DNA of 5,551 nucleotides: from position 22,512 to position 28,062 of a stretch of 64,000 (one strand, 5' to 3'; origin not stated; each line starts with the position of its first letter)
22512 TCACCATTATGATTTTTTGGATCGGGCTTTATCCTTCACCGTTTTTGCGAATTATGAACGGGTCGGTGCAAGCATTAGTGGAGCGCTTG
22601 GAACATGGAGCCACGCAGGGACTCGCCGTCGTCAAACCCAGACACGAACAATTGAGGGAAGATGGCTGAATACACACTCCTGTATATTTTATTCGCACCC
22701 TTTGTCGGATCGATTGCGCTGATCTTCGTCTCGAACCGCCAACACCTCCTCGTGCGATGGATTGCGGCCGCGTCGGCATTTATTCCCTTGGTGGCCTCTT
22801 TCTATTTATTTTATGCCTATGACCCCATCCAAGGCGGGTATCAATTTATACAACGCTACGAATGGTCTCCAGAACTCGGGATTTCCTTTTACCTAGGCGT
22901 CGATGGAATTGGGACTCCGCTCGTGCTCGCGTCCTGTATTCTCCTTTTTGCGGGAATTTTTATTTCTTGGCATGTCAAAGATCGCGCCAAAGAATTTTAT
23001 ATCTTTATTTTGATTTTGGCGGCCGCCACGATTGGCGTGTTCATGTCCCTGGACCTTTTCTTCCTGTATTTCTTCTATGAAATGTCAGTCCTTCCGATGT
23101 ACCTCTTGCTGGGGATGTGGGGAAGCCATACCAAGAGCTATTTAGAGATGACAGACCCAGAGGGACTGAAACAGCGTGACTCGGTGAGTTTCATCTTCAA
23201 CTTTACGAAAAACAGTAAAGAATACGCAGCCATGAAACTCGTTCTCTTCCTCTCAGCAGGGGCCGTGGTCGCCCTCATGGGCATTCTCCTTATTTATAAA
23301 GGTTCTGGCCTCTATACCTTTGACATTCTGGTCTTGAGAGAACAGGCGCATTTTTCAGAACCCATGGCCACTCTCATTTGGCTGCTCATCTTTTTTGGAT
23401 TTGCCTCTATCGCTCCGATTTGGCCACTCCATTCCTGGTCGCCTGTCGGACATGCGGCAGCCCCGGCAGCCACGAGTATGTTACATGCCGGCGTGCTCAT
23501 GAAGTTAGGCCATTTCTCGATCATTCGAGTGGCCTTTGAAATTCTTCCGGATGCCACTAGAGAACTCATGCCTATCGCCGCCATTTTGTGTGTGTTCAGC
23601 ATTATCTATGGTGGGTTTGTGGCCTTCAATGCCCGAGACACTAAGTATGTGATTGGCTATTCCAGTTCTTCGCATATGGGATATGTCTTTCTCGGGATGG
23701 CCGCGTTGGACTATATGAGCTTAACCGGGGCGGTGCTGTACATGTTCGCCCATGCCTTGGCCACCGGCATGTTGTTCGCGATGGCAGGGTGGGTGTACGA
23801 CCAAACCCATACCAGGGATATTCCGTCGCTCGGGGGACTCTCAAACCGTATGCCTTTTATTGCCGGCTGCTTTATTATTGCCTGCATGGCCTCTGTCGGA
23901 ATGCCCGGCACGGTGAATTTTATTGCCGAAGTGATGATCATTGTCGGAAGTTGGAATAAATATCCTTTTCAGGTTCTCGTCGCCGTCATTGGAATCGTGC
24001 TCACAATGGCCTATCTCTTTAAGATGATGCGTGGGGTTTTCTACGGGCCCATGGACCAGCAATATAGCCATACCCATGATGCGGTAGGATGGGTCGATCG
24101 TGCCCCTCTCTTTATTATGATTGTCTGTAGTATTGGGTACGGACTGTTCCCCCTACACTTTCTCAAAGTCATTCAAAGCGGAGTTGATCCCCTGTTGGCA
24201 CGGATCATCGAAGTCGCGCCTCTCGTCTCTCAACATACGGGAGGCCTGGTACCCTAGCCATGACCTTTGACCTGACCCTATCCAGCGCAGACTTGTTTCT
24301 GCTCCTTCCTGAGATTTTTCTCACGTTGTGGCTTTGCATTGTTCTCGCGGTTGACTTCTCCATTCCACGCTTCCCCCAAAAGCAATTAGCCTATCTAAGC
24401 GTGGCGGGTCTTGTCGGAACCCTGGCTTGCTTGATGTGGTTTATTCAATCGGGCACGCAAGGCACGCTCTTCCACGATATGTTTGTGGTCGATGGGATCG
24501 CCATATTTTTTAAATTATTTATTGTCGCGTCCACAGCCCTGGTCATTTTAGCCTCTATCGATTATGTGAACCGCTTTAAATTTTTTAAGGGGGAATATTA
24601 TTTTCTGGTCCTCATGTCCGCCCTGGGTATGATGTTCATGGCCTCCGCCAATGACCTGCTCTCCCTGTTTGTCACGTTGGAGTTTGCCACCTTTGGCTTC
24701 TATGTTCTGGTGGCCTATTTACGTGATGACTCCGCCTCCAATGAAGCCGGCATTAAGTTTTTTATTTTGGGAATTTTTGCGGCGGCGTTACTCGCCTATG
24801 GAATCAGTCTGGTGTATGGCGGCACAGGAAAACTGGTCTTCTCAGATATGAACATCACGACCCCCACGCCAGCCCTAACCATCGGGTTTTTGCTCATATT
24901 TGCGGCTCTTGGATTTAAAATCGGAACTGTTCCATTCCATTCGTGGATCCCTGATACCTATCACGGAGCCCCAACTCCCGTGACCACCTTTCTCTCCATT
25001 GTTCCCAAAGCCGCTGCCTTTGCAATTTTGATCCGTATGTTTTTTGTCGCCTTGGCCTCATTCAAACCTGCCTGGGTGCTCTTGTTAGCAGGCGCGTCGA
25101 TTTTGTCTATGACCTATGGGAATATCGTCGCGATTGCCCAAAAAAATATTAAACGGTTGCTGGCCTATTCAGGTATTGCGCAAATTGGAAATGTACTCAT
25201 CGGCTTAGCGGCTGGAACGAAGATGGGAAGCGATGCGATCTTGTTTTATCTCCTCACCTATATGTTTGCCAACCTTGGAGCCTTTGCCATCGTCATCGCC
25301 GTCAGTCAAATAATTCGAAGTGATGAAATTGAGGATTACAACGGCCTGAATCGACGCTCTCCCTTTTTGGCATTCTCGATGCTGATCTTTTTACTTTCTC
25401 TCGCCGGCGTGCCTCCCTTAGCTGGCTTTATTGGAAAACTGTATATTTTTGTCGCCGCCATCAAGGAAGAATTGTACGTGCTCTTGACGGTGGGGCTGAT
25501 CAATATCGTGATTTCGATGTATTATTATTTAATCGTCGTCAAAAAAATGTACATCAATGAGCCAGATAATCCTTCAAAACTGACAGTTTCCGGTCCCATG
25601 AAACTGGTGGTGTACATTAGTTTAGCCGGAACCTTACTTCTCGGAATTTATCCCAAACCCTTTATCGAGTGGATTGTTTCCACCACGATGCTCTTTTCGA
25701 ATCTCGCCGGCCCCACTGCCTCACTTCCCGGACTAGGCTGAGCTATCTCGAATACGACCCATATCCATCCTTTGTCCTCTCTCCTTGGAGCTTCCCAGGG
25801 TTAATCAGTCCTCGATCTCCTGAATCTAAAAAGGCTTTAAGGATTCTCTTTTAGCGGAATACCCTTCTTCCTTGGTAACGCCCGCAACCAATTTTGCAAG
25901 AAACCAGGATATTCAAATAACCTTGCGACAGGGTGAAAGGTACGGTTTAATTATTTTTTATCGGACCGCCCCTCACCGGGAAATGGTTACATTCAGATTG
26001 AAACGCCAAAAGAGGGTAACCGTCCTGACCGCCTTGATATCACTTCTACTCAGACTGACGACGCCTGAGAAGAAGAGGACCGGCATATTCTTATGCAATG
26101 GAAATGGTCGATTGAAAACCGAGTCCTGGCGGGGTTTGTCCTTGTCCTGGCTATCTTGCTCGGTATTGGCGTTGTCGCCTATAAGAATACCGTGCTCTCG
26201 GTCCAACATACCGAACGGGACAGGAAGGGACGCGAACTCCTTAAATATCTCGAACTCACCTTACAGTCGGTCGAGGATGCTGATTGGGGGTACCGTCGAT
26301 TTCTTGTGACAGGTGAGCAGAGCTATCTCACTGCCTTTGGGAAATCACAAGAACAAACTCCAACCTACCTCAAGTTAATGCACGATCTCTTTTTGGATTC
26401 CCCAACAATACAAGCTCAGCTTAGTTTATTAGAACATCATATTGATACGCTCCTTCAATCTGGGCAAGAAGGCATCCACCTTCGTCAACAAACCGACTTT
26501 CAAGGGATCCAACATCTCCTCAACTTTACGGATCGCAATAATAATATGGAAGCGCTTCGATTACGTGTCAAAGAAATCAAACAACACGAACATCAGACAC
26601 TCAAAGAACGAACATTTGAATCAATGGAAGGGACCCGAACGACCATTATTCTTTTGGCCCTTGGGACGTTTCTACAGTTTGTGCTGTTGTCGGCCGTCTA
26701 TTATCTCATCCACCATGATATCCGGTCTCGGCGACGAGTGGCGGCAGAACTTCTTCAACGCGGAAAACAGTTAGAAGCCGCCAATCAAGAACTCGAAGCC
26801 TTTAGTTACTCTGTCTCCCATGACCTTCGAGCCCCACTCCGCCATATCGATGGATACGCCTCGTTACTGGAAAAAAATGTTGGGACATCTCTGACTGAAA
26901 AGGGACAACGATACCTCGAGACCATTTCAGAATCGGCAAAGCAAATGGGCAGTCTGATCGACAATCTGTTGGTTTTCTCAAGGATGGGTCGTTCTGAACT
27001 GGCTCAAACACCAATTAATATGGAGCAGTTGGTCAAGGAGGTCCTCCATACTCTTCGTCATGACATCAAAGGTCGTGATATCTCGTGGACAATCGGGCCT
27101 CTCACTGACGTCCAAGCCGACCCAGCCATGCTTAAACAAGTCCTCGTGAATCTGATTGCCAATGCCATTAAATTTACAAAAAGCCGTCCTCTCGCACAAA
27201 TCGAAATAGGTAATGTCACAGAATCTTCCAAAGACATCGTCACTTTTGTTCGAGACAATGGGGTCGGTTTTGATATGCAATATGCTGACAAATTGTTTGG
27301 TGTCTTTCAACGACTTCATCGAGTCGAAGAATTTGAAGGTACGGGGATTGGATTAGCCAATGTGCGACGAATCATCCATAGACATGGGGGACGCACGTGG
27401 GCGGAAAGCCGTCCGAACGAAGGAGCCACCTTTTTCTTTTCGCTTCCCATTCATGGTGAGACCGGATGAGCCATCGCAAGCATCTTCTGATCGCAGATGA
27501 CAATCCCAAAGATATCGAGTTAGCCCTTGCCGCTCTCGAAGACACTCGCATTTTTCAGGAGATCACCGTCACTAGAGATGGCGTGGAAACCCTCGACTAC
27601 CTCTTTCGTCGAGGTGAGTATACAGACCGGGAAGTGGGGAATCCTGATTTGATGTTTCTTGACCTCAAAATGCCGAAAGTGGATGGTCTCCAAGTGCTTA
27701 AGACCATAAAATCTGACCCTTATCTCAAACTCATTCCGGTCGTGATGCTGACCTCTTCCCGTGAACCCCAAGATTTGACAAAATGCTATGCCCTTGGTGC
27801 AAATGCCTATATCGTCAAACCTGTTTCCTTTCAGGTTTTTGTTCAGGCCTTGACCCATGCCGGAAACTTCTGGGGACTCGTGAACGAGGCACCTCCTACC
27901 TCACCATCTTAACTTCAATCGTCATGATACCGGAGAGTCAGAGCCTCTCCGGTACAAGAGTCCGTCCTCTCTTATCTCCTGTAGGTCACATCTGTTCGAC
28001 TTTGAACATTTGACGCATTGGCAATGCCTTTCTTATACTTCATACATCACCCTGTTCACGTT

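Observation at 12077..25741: Complex I operon with two adjacent NuoM-type subunits ('2M' architecture)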

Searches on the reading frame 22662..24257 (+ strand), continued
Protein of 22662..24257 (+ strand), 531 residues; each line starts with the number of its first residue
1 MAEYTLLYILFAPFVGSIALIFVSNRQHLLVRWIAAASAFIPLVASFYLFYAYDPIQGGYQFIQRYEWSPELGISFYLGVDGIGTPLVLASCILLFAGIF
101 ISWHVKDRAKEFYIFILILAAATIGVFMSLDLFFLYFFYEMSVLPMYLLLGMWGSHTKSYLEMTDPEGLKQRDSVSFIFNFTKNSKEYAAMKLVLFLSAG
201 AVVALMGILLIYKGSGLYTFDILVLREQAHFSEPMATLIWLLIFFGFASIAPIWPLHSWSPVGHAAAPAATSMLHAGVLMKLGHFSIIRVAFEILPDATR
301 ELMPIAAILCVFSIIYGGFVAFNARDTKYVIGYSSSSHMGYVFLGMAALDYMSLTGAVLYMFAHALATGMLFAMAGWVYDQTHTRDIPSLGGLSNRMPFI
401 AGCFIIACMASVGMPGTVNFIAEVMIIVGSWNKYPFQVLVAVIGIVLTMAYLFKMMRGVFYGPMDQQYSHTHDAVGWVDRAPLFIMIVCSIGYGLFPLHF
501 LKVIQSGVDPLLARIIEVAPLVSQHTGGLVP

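Call 74: fold_search(model_id=the predicted structure, library=pdb)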
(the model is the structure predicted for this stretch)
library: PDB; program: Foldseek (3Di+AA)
matches with E <= 10: 645; with E <= 0.001: 194
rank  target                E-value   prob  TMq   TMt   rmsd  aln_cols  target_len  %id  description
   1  8qby_M                4.4e-32  1.00  0.88  0.93   1.7       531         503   31  Respiratory complex I from Paracoccus denitrificans in MSP2N2 nanodiscs (released 2024-09-11)
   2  8bpx_M                5.9e-31  1.00  0.86  0.93   1.9       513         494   30  Cryo-EM structure of the Arabidopsis thaliana I+III2 supercomplex (Complete composition) (released 2023-01-25)
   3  6khi_D                1.8e-30  1.00  0.89  0.93   1.8       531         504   29  Supercomplex for cylic electron transport in cyanobacteria (released 2020-02-12)
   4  8e9h_M                2.3e-30  1.00  0.88  0.90   1.7       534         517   25  Mycobacterial respiratory complex I, fully-inserted quinone (released 2022-10-12)
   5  8e9g_M                5.0e-30  1.00  0.88  0.91   1.6       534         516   25  Mycobacterial respiratory complex I with both quinone positions modelled (released 2022-10-12)
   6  9grx_D                5.0e-30  1.00  0.86  0.92   2.0       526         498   28  NDH-PSI-LHCI supercomplex from S. oleracea (released 2025-02-12)
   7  8e73_4M               8.4e-30  1.00  0.87  0.95   1.7       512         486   30  Vigna radiata supercomplex I+III2 (full bridge) (released 2023-01-11)
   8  3rko_C                2.3e-29  1.00  0.85  0.89   3.1       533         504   27  Crystal structure of the membrane domain of respiratory complex I from E. coli at 3.0 angstrom resolution (released 2011-08-03)
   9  8e9i_M                2.5e-29  1.00  0.88  0.90   1.9       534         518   26  Mycobacterial respiratory complex I, semi-inserted quinone (released 2022-10-12)
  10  7ar8_M                2.7e-29  1.00  0.86  0.94   3.3       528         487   30  Cryo-EM structure of Arabidopsis thaliana complex-I (closed conformation) (released 2021-12-15)
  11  6nbq_D                5.4e-29  1.00  0.88  0.93   2.0       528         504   30  T.elongatus NDH (data-set 1) (released 2019-02-27)
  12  9q8i_M                5.4e-29  1.00  0.86  0.91   2.9       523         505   28  Cryo-EM structure of E. coli complex I variant V96P/N142M (NuoE) (released 2025-11-05)
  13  7wff_D                9.2e-29  1.00  0.87  0.92   1.9       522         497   26  Subcomplexes B,M and L in the Cylic electron transfer supercomplex NDH-PSI from Arabidopsis (released 2022-03-16)
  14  6hum_D                5.7e-28  1.00  0.87  0.95   1.8       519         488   29  Structure of the photosynthetic complex I from Thermosynechococcus elongatus (released 2019-01-09)
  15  6tjv_D                1.5e-27  1.00  0.85  0.94   1.8       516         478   27  Structure of the NDH-1MS complex from Thermosynechococcus elongatus (released 2020-02-19)
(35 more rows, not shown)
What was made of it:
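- Closest known: Canonical 14-subunit complex I. Same: M' has the NuoM fold, with TM-score 0.88 to Paracoccus NuoM (call 74).
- In the fold search, NuoM/ND4/NdhD chains fill ranks 1-21, ahead of MrpD, NuoL and NuoN (call 74).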

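Call 80: find_homologous_proteins(query=A2, max_evalue=1e-60)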
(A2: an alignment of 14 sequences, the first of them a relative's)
Query A2 (14 sequences) (515 aa, profile of the alignment): 8000 proteins with E <= 1e-60 among 8000 candidates; the best 120 are listed.
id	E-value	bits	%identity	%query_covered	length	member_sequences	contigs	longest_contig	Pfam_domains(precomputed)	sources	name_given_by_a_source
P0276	1.4e-207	708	-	-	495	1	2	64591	PF00361.26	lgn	-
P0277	1.8e-207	708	-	-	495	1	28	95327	PF00361.26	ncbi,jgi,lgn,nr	ncbi:MAG: NADH-quinone oxidoreductase subunit [Clostridia bacterium]|jgi:NADH-quinone oxidoreductase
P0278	5.2e-207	707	-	-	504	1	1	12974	PF00361.26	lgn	-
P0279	3.5e-206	704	-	-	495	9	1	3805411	PF00361.26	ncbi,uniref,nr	ncbi:NADH-quinone oxidoreductase subunit M [Thermanaerosceptrum fracticalcis]|uniref:NADH-quinone ox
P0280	1.2e-205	702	-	-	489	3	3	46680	PF00361.26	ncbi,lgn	-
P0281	4.2e-205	700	-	-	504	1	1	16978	PF00361.26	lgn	-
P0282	4.7e-205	700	-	-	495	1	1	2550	PF00361.26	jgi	-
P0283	6.1e-205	700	-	-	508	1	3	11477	PF00361.26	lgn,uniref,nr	uniref:Proton-translocating NADH-quinone oxidoreductase, chain M n=1 Tax=Calderihabitans maritimus T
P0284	1.1e-204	699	-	-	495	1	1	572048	PF00361.26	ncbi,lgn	ncbi:MAG: complex I subunit 4 family protein [Bacillota bacterium]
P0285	1.6e-204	698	-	-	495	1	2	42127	PF00361.26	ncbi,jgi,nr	ncbi:MAG: NADH-quinone oxidoreductase subunit M [Peptococcaceae bacterium]|jgi:NADH-quinone oxidored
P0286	3.0e-204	697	-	-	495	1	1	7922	PF00361.26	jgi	-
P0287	3.1e-204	697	-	-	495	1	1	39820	PF00361.26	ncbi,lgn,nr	ncbi:MAG: NADH-quinone oxidoreductase subunit M [Clostridia bacterium]|nr:NADH-quinone oxidoreductas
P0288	4.3e-204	697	-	-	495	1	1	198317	PF00361.26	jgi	-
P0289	4.6e-204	697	-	-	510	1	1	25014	PF00361.26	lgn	-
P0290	5.7e-204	696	-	-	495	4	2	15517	PF00361.26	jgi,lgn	jgi:NADH-quinone oxidoreductase subunit M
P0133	7.6e-202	689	100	100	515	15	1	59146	PF00361.26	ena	-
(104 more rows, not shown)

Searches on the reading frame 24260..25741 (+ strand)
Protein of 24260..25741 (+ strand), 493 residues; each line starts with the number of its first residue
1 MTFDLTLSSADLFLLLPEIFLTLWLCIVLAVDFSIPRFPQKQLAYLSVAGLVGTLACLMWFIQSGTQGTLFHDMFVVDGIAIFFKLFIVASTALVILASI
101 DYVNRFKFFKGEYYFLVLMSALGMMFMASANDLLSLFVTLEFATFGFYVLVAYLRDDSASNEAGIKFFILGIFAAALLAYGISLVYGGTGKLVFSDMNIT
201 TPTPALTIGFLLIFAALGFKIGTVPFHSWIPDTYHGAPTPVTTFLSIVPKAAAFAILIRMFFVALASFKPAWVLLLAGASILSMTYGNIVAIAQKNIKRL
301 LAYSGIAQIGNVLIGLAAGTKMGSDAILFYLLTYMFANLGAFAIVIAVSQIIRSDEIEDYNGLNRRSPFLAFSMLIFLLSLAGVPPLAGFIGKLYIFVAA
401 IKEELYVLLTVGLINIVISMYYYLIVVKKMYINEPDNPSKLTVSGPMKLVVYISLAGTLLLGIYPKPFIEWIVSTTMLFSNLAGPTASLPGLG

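Call 4: search_protein_families(library=pfam, proteins=[window:24260-25741:+])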
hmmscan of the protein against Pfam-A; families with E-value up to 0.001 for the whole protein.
window:24260-25741:+ (493 aa): 1 family
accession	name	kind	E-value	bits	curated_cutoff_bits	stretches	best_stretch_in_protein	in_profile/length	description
PF00361.26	Proton_antipo_M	-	1.5e-72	244.7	21.5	1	130-419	1-294/294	NADH:quinone oxidoreductase/Mrp antiporter, TM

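Call 6: search_protein_families(library=ncbifam, proteins=[window:24260-25741:+])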
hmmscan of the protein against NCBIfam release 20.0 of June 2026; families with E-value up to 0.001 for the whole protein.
window:24260-25741:+ (493 aa): 72 families (the best 25 are shown)
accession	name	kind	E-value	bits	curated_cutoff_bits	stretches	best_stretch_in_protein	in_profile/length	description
TIGR01770.1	NDH_I_N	subfamily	8.3e-128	427.3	332.6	1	13-468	2-471/472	NADH-quinone oxidoreductase subunit NuoN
NF004442.0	PRK05777.1-5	equivalog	2.5e-122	409.3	523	1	7-474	3-476/483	NADH-quinone oxidoreductase subunit NuoN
NF004440.0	PRK05777.1-3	equivalog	2.6e-120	402.5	519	1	9-461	5-458/477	NADH-quinone oxidoreductase subunit NuoN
NF002701.0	PRK02504.1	equivalog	4.5e-115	385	569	1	14-470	14-484/513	NAD(P)H-quinone oxidoreductase subunit N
NF004446.0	PRK05777.2-4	equivalog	9.4e-100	335.1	590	1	8-472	7-491/502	NADH-quinone oxidoreductase subunit NuoN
NF004441.0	PRK05777.1-4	equivalog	1.9e-98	330.4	477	1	108-477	142-521/524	NADH-quinone oxidoreductase subunit NuoN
NF004445.0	PRK05777.2-3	equivalog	2.7e-84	283.9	408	1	11-464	6-462/475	NADH-quinone oxidoreductase subunit NuoN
NF004443.0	PRK05777.2-1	equivalog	1.9e-82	278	626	1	6-465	5-481/506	NADH-quinone oxidoreductase subunit NuoN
NF004439.0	PRK05777.1-1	equivalog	5.4e-82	276.2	531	1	6-475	2-481/485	NADH-quinone oxidoreductase subunit NuoN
NF004444.0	PRK05777.2-2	equivalog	1.2e-80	272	496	1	4-473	6-488/496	NADH-quinone oxidoreductase subunit NuoN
NF004447.0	PRK05777.2-5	equivalog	4.6e-59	200.7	547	1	13-463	2-453/458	NADH-quinone oxidoreductase subunit NuoN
NF006241.0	PRK08377.1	equivalog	1.3e-51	176.1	645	1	78-472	77-470/494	NADH dehydrogenase subunit N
TIGR01972.1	NDH_I_M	subfamily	5.7e-48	163.8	263.8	1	76-475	75-478/486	NADH-quinone oxidoreductase subunit M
NF006419.0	PRK08668.1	equivalog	9e-48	163.4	617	1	41-474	26-476/613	NADH dehydrogenase subunit M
NF006240.0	PRK08376.1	subfamily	2.9e-47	161.8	662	1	71-474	82-501/521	putative monovalent cation/H+ antiporter subunit D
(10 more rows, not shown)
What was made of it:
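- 24260..25741 (+): nuoN (493 aa). TIGR01770 NuoN at 427 bits, cutoff 333 (call 6).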

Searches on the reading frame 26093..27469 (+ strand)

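Call 4: search_protein_families(library=pfam, proteins=[window:26093-27469:+])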
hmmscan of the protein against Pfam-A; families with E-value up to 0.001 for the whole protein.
window:26093-27469:+ (458 aa): 3 families
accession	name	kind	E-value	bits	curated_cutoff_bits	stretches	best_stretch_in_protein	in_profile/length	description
PF02518.31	HATPase_c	-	3.9e-23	82.4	26.4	1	343-453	2-109/111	Histidine kinase-, DNA gyrase B-, and HSP90-like ATPase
PF05227.19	CHASE3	-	9.9e-17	61.6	28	1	48-174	10-136/138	CHASE3 domain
PF00512.31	HisKA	-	6e-15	55.5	26.9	1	235-299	3-64/66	His Kinase A (phospho-acceptor) domain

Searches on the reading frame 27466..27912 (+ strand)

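Call 4: search_protein_families(library=pfam, proteins=[window:27466-27912:+])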
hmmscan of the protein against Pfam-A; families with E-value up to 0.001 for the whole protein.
window:27466-27912:+ (148 aa): 1 family
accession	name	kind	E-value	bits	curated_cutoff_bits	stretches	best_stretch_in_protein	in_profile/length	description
PF00072.30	Response_reg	-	1.4e-20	73.9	30.2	1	8-129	2-110/111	Response regulator receiver domain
